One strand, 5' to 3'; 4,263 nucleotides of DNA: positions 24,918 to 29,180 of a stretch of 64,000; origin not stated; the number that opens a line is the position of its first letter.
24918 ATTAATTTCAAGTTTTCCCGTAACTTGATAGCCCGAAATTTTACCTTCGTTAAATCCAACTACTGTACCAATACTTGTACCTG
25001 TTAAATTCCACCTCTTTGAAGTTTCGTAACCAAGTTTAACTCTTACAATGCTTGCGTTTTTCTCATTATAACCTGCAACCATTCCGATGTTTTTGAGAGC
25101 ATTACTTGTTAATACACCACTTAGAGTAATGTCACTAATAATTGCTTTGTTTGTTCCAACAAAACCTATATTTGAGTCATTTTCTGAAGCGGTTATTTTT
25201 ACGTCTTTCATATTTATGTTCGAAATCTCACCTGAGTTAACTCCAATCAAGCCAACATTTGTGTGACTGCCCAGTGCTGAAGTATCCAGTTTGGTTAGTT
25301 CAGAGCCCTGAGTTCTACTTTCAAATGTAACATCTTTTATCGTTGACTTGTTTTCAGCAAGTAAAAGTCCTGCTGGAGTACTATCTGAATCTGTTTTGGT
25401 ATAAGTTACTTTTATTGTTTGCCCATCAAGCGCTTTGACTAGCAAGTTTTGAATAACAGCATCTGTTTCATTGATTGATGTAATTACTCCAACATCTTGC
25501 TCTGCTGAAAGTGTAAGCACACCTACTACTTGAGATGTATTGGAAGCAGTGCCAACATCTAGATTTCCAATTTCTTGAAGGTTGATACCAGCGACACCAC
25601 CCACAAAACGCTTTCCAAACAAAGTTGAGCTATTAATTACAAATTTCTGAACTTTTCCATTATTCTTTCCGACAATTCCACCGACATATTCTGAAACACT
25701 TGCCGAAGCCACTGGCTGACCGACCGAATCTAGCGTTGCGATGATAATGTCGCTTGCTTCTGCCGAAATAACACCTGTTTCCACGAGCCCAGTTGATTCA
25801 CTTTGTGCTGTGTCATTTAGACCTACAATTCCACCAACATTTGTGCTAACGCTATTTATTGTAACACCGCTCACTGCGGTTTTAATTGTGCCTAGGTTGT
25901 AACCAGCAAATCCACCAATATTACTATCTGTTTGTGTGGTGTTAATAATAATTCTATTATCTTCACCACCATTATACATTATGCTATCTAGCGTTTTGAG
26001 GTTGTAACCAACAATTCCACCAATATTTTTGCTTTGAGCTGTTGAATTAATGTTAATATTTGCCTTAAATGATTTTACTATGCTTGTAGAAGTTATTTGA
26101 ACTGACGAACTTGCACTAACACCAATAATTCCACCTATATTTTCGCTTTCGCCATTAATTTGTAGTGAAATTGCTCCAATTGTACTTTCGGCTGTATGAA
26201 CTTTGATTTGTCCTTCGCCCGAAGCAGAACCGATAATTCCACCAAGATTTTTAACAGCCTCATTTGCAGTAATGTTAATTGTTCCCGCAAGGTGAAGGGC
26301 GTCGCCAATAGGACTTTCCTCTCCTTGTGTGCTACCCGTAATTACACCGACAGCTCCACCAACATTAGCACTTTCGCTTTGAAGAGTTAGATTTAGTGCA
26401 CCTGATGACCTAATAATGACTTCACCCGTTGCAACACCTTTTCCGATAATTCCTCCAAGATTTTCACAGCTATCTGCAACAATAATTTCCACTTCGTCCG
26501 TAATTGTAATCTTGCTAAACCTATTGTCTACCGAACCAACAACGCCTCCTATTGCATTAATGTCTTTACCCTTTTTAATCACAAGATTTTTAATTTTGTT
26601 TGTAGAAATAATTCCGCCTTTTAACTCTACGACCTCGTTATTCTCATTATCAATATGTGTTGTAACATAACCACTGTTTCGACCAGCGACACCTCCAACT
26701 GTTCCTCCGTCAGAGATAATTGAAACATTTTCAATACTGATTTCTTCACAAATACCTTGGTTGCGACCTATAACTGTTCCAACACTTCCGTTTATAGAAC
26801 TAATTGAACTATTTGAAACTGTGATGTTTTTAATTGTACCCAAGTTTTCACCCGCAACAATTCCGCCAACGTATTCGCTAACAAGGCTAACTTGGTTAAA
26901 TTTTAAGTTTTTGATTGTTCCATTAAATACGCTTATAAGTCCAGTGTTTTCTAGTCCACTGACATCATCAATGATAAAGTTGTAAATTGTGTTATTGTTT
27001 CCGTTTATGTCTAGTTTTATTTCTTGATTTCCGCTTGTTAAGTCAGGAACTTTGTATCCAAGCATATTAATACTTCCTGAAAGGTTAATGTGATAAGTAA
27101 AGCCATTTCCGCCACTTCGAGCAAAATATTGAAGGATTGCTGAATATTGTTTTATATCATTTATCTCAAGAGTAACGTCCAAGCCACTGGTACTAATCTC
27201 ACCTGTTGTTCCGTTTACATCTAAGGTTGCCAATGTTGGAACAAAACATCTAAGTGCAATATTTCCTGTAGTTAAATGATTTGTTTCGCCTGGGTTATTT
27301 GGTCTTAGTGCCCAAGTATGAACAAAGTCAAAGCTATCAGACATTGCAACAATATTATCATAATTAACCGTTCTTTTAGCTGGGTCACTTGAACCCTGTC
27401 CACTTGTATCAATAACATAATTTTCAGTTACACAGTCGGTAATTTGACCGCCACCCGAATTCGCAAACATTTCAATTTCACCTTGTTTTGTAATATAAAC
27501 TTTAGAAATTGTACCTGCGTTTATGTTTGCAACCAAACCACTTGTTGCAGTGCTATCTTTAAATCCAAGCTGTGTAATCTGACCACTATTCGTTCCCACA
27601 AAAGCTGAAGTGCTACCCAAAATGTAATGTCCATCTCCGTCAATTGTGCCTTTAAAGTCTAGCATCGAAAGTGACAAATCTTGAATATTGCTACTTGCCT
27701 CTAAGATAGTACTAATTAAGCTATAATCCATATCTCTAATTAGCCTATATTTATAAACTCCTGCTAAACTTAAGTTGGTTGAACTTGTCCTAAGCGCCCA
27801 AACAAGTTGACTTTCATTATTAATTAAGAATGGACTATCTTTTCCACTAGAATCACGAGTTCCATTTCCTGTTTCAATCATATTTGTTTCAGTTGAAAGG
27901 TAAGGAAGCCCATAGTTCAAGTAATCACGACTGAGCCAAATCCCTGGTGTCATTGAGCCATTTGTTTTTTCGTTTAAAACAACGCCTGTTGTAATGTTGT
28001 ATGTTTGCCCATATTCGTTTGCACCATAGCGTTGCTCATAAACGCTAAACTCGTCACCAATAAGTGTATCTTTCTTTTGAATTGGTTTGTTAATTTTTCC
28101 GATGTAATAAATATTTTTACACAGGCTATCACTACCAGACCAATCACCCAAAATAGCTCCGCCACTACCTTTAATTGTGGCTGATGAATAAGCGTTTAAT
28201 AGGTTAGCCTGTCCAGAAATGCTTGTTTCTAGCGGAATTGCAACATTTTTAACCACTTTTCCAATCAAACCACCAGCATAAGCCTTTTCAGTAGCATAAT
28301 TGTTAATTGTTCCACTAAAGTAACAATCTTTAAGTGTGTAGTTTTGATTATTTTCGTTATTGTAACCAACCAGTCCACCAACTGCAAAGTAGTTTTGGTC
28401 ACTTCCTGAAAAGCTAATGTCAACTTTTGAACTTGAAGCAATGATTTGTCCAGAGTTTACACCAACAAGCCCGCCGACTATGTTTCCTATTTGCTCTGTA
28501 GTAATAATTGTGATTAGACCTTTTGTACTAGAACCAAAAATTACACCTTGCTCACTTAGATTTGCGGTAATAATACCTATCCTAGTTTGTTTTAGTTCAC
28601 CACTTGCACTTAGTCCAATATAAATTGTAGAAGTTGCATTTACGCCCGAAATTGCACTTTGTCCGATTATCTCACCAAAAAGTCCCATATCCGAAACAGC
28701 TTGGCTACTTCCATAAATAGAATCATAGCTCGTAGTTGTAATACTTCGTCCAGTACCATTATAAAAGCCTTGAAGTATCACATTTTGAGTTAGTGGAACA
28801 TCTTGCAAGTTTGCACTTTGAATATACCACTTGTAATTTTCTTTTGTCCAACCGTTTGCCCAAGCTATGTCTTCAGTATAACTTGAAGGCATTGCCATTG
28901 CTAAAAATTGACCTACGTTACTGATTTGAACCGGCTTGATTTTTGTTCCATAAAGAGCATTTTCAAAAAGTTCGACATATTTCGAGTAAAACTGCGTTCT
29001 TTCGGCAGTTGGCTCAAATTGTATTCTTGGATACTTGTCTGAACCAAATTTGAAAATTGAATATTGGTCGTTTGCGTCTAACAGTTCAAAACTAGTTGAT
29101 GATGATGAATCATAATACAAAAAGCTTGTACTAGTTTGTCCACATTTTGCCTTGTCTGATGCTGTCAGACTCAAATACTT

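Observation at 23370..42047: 18.7-kb gene for a 6,225-aa lipid-anchored fibre built from Ig-like segments and six capped GLUG/beta-helix modules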

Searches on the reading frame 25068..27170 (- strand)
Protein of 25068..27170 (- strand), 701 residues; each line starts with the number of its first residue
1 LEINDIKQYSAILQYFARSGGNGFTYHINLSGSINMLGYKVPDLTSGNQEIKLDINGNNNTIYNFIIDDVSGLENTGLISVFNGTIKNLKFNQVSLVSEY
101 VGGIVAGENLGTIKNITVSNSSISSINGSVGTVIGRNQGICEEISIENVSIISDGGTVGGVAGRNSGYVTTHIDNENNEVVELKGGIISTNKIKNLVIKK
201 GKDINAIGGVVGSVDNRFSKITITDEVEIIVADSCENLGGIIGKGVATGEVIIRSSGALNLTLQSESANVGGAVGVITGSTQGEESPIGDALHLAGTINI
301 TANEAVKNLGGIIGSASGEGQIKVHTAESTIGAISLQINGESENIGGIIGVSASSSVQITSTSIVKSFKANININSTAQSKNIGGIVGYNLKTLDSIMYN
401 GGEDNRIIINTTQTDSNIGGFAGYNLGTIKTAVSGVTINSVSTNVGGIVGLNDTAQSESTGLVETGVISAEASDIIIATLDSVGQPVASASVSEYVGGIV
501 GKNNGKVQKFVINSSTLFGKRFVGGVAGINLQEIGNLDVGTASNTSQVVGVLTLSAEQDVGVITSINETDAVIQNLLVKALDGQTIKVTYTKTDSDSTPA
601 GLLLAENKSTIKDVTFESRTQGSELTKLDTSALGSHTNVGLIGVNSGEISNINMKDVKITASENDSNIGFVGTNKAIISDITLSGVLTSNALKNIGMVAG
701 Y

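Call 9: search_protein_families(library=pfam, proteins=[window:25068-27170:-], max_evalue=1)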
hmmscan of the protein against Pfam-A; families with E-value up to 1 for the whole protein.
window:25068-27170:- (701 aa): 3 families
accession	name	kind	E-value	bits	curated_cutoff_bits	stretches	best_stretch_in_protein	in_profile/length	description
PF07581.17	Glug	-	4.8e-06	27.1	20.5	0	416-438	3-27/28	The GLUG motif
PF05342.19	Peptidase_M26_N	-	0.0061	16.3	27.7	1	644-685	209-250/250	M26 IgA1-specific Metallo-endopeptidase N-terminal region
PF21138.3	SMUBP-2_HCS1_1B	-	0.019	15.2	27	1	412-482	41-111/129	Helicase SMUBP-2/HCS1, 1B domain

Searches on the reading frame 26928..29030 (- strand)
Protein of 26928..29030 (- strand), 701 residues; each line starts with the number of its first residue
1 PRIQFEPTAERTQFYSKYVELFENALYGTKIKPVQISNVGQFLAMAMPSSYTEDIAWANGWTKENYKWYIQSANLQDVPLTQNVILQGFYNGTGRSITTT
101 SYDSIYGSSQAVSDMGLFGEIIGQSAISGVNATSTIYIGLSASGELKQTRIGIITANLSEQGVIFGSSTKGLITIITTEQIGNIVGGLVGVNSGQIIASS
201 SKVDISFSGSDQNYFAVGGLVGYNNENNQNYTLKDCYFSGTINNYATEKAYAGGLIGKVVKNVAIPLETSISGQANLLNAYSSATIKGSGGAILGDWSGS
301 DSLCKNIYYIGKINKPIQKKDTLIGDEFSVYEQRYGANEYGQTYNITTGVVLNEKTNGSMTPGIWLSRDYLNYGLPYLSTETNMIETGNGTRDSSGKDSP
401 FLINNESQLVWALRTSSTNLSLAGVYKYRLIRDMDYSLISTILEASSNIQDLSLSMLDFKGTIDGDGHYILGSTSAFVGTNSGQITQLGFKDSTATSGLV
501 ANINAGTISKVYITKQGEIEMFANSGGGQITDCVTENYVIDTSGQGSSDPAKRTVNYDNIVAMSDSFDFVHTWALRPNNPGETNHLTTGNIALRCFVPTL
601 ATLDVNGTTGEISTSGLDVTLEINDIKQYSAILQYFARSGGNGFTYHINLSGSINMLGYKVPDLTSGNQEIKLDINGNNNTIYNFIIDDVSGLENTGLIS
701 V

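Call 9: search_protein_families(library=pfam, proteins=[window:26928-29030:-], max_evalue=1)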
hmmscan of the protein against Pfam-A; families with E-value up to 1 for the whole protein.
window:26928-29030:- (701 aa): 1 family
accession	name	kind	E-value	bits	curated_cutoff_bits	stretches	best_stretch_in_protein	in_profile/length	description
PF07581.17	Glug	-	0.033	15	20.5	1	214-243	2-28/28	The GLUG motif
